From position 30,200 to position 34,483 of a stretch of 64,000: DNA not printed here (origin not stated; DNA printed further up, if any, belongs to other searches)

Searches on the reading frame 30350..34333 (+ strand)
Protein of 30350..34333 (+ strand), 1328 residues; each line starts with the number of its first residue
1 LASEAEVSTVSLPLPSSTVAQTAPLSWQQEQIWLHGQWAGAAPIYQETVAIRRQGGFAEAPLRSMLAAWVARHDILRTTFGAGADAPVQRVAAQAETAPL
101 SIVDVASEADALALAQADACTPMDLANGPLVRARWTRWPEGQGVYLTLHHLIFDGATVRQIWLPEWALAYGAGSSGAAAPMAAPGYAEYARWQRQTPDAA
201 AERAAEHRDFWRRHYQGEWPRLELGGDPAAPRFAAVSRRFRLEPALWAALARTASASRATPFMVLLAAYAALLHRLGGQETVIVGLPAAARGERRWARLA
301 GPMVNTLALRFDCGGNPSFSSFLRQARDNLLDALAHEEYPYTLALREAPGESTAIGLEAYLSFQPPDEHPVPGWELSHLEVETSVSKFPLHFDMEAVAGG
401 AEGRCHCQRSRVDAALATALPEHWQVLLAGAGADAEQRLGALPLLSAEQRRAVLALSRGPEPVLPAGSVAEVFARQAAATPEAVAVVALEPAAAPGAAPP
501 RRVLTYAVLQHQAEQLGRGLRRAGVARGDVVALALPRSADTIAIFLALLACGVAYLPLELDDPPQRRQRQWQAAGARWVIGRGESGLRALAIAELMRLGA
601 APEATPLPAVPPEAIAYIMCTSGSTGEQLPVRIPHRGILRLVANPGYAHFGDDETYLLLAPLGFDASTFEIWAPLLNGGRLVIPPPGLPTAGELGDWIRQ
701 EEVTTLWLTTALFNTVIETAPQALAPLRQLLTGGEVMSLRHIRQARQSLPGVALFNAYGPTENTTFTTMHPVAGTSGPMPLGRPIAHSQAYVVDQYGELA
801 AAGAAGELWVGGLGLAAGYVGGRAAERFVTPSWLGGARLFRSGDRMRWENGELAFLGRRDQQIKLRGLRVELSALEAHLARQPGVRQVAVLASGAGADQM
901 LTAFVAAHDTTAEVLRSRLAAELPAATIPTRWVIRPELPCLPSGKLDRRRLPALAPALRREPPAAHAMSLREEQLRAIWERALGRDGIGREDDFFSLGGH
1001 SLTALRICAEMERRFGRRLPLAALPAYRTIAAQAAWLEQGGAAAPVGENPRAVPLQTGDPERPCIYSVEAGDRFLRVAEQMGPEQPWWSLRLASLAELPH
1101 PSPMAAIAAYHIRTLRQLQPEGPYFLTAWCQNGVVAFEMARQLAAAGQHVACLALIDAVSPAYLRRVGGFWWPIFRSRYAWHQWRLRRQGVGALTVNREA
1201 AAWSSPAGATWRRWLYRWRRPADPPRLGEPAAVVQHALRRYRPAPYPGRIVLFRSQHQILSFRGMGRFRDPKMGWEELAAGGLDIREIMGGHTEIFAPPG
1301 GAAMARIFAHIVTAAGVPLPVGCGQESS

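Call 41: search_protein_families(library=pfam, proteins=[window:30350-34333:+], max_evalue=0.001)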
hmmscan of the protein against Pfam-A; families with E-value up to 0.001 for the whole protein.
window:30350-34333:+ (1328 aa): 5 families
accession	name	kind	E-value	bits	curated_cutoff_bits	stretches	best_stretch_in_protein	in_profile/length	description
PF00501.34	AMP-binding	-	1.8e-65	221.7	29.9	1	473-819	1-383/384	AMP-binding enzyme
PF00668.25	Condensation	-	2.1e-58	198.6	30.6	1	20-452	2-454/456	Condensation domain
PF00550.31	PP-binding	-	1.1e-13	51.6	20.8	1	973-1037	1-67/67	Phosphopantetheine attachment site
PF00975.26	Thioesterase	-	1.7e-11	45.2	26.4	1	1098-1162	42-106/226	Thioesterase domain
PF13193.12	AMP-binding_C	-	0.00017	22.9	24.5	1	875-945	2-76/76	AMP-binding enzyme C-terminal domain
